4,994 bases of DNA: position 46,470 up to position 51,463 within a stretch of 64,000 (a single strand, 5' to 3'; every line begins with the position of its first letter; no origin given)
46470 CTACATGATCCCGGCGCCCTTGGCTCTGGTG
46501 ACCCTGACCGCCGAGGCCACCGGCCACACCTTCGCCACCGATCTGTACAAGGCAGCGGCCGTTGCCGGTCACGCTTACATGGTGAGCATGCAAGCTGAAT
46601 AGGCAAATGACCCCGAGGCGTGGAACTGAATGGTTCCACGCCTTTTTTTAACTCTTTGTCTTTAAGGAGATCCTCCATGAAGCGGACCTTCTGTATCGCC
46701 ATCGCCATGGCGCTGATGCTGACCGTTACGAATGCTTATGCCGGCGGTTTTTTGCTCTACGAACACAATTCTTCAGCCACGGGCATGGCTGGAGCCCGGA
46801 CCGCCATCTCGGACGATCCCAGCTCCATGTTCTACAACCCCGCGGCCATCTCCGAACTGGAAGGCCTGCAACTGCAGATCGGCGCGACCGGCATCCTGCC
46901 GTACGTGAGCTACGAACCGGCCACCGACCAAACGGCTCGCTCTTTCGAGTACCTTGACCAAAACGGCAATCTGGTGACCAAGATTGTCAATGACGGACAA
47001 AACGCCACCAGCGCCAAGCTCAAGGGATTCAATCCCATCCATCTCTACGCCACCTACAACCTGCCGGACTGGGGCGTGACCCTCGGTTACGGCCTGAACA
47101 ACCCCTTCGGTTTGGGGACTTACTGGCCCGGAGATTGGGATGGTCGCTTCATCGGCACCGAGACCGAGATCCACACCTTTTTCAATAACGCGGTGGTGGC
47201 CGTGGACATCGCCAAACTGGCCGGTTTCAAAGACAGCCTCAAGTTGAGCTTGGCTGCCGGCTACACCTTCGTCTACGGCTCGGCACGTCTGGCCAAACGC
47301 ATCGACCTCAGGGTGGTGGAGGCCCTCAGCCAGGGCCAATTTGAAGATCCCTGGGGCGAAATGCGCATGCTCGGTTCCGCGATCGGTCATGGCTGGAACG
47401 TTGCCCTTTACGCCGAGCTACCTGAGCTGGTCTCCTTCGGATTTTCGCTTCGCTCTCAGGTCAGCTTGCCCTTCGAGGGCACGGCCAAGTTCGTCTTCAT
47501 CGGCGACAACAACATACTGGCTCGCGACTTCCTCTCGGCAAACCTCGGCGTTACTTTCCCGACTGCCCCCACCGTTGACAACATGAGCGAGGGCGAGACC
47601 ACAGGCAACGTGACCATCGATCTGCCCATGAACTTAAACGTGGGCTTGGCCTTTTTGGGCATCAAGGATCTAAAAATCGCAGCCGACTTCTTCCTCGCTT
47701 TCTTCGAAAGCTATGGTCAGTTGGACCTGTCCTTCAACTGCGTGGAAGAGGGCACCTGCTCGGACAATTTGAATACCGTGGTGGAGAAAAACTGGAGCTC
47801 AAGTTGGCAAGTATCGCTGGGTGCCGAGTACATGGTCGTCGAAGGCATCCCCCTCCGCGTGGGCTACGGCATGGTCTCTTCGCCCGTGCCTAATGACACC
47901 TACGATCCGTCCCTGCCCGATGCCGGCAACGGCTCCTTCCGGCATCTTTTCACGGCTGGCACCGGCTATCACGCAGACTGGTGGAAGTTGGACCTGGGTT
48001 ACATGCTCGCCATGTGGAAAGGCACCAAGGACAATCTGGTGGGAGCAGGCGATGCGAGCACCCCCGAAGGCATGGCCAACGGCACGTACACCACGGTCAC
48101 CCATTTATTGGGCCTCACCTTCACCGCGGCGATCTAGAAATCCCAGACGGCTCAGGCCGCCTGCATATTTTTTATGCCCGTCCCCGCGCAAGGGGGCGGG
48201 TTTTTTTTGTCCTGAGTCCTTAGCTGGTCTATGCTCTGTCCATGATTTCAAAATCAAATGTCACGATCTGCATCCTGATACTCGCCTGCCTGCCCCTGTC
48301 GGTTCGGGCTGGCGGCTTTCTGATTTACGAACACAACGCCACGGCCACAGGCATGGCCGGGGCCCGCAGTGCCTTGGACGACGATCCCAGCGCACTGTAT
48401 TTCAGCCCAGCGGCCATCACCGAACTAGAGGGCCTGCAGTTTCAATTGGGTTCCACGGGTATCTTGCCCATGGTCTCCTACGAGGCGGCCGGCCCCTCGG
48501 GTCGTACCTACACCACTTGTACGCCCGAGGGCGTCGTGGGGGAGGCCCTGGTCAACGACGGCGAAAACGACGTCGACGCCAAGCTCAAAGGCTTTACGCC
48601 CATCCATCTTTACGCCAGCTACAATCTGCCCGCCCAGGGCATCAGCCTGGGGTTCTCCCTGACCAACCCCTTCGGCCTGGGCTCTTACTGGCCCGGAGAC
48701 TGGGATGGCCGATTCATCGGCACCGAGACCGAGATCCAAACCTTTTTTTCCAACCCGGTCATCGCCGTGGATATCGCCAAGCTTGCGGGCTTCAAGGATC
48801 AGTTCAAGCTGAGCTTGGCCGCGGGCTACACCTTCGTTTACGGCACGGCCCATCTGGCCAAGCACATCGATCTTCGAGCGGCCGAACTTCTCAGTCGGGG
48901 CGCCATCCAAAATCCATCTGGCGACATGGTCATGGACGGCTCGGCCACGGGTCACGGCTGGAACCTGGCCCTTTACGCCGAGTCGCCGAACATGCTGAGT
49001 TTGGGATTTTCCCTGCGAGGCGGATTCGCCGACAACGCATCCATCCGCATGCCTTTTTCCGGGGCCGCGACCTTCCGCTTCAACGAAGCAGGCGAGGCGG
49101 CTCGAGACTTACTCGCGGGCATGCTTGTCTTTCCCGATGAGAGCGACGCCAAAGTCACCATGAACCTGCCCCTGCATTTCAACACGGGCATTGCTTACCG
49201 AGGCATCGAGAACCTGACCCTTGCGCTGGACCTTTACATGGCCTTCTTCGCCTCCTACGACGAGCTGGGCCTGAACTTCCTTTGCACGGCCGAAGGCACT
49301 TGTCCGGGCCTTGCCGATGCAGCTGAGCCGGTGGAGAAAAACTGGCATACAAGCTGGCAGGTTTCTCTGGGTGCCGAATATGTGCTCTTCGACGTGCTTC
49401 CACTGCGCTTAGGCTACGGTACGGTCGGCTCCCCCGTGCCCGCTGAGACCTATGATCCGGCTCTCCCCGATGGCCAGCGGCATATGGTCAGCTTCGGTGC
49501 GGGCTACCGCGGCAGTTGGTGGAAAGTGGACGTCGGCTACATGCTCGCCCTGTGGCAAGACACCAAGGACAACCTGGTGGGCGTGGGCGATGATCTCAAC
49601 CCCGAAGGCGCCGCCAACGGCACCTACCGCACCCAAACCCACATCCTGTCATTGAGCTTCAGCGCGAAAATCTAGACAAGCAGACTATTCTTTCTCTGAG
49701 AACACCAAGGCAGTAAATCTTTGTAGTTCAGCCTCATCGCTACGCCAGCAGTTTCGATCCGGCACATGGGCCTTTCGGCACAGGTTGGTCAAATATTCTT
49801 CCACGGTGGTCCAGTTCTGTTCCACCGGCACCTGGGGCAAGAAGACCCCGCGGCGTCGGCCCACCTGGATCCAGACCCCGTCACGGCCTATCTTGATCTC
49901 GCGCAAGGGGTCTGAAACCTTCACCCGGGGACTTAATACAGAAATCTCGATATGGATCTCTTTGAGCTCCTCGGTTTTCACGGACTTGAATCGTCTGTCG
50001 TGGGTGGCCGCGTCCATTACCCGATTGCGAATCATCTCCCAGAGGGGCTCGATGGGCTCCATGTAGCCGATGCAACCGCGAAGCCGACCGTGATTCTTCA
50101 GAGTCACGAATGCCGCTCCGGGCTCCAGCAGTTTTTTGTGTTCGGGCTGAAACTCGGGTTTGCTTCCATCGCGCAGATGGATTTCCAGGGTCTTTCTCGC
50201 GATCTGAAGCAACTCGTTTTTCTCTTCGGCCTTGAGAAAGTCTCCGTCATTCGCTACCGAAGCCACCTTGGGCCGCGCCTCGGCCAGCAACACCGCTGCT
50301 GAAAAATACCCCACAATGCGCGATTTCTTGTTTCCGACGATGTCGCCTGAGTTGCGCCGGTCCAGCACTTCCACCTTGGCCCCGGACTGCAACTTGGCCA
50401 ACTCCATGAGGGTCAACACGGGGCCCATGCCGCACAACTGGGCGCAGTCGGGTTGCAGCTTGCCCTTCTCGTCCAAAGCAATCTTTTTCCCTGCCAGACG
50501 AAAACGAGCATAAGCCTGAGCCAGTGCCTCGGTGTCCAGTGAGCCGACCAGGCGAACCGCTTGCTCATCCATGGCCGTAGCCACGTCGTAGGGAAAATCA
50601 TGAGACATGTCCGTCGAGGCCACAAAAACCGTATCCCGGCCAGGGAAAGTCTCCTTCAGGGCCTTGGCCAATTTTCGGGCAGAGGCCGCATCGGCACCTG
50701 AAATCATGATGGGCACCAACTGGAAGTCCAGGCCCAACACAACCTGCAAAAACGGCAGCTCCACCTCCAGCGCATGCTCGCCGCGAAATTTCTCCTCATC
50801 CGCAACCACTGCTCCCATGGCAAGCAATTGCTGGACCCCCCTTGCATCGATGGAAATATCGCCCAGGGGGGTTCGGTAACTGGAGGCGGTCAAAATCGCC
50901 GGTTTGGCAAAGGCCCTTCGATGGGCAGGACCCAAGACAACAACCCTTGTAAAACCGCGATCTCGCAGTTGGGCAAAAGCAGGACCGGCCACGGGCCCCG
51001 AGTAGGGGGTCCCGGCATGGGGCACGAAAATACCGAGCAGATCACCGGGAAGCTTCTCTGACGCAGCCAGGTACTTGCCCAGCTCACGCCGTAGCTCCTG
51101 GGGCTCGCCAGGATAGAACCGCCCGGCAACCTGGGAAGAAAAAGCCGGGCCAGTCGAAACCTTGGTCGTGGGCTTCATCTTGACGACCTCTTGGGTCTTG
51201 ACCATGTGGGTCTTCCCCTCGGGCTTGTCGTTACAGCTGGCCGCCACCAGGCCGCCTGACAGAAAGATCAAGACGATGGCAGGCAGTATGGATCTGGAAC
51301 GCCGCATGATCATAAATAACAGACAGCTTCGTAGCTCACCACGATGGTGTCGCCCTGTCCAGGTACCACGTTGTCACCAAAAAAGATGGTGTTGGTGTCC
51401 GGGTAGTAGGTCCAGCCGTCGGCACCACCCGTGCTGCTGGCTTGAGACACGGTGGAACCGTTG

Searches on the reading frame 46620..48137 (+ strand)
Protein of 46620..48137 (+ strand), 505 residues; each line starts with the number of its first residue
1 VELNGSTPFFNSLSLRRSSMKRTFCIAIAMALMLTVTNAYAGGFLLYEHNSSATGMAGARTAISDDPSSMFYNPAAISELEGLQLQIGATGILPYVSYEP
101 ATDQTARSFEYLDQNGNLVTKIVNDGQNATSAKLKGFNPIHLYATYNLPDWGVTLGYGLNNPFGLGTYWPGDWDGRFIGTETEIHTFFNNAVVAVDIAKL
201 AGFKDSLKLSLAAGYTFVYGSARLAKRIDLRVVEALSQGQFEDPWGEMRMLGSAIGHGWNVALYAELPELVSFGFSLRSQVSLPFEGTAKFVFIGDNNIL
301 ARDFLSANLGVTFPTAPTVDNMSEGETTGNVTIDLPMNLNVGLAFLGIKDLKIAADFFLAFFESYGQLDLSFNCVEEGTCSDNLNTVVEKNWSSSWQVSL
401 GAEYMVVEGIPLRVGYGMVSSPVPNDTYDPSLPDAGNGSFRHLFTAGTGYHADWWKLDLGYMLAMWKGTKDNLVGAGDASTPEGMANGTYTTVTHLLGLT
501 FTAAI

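Call 49: search_protein_families(library=pfam, proteins=[window:46620-48137:+], max_evalue=0.00001)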
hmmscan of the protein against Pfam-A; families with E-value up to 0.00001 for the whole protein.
window:46620-48137:+ (505 aa): 1 family
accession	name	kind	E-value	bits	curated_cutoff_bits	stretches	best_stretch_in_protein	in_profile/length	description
PF03349.22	Toluene_X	-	2.8e-37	128.7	29.7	1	35-502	4-418/421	Outer membrane protein transport protein (OMPP1/FadL/TodX)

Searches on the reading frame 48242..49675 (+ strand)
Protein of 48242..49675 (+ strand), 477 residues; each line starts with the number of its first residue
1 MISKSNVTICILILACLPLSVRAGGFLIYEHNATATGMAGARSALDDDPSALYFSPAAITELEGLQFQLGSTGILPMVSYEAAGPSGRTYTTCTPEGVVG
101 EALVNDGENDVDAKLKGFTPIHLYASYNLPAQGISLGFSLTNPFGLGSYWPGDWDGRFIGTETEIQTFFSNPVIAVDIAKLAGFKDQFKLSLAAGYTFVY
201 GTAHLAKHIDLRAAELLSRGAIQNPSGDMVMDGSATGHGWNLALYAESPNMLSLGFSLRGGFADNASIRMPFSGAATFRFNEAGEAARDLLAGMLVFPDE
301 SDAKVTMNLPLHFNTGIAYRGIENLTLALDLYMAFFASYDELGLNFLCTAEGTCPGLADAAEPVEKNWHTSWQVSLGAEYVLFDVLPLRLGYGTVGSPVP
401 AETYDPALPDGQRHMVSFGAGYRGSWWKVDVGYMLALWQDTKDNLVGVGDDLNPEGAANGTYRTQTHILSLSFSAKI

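Call 49: search_protein_families(library=pfam, proteins=[window:48242-49675:+], max_evalue=0.00001)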
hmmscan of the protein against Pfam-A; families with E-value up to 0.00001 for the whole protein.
window:48242-49675:+ (477 aa): 1 family
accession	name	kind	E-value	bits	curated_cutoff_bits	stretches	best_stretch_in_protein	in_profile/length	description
PF03349.22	Toluene_X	-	1.9e-43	149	29.7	1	16-474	3-418/421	Outer membrane protein transport protein (OMPP1/FadL/TodX)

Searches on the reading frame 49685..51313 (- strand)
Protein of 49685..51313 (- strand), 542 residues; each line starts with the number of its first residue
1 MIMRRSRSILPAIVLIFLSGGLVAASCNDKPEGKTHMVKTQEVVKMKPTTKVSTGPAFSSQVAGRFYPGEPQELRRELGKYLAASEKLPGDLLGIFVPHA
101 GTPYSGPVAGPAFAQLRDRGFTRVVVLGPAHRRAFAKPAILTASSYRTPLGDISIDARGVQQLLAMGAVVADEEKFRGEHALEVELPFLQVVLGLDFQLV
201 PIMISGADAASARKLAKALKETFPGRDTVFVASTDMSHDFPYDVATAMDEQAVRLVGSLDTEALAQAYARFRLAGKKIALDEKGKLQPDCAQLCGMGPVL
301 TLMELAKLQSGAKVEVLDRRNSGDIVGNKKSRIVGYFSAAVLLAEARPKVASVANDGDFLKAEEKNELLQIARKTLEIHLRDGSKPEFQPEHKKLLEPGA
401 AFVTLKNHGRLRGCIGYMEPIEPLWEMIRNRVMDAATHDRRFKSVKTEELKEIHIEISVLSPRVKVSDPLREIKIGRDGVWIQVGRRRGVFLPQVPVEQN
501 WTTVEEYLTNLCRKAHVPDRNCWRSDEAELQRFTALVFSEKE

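Call 49: search_protein_families(library=pfam, proteins=[window:49685-51313:-], max_evalue=0.00001)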
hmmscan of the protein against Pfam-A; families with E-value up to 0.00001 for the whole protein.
window:49685-51313:- (542 aa): 2 families
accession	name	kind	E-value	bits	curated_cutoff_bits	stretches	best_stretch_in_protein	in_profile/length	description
PF01871.22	AMMECR1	-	6.3e-51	172.6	25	1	369-538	1-168/168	AMMECR1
PF01875.22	Memo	-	1.7e-49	168.9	27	1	61-338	3-267/269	Memo-like protein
